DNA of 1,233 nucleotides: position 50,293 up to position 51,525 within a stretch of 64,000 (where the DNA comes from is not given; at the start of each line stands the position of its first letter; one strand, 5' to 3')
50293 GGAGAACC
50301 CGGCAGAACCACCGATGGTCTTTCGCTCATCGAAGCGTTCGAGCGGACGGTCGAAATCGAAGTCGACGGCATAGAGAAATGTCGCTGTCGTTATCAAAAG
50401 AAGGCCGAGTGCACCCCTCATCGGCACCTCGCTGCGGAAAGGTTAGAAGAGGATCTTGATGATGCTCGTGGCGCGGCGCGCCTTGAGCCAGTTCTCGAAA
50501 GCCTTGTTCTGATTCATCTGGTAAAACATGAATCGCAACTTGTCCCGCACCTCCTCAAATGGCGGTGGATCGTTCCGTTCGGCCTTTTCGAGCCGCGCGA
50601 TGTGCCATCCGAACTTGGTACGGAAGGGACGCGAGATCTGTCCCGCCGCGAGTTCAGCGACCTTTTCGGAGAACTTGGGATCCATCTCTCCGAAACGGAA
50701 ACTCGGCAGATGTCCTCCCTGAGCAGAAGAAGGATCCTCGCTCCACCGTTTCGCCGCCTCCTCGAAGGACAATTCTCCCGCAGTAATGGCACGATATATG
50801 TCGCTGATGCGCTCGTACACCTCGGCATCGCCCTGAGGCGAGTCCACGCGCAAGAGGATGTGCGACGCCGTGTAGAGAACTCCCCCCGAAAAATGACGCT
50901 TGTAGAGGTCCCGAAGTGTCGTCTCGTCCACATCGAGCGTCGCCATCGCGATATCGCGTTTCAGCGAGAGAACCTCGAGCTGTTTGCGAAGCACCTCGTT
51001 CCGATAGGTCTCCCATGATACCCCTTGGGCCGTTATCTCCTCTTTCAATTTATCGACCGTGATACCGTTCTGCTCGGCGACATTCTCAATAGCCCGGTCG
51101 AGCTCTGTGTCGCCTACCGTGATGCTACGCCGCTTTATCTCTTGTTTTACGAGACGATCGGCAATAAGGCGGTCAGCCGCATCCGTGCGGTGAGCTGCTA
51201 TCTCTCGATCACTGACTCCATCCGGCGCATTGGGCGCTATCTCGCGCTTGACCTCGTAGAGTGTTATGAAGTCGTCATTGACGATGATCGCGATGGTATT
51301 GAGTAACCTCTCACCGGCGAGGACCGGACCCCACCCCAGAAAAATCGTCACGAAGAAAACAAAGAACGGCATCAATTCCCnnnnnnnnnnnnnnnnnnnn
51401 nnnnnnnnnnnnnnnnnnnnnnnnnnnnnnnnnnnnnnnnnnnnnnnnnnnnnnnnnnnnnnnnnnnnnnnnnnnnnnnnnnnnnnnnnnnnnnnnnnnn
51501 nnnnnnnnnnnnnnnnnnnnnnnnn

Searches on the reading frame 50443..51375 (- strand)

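Call 70: search_protein_families(library=pfam, proteins=[window:50443-51375:-], max_evalue=0.0001)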
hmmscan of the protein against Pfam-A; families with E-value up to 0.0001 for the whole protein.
window:50443-51375:- (310 aa): 6 families
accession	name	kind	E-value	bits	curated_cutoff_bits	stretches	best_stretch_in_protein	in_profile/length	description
PF00639.27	Rotamase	-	4.2e-22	79.4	21.7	1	172-263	1-96/97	PPIC-type PPIASE domain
PF13616.12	Rotamase_3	-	3.3e-19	70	22.5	1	168-262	16-112/116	PPIC-type PPIASE domain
PF09312.16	SurA_N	-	5.7e-16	59.2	30.8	1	25-133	1-112/118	SurA N-terminal domain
PF13145.12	Rotamase_2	-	2.7e-11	44.7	27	1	208-278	54-121/121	PPIC-type PPIASE domain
PF13624.11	SurA_N_3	-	1.3e-08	35.3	27.2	1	7-129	20-153/162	SurA-like N-terminal domain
PF05698.19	Trigger_C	-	4.6e-05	24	22.7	0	62-132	86-155/162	Bacterial trigger factor protein (TF) C-terminus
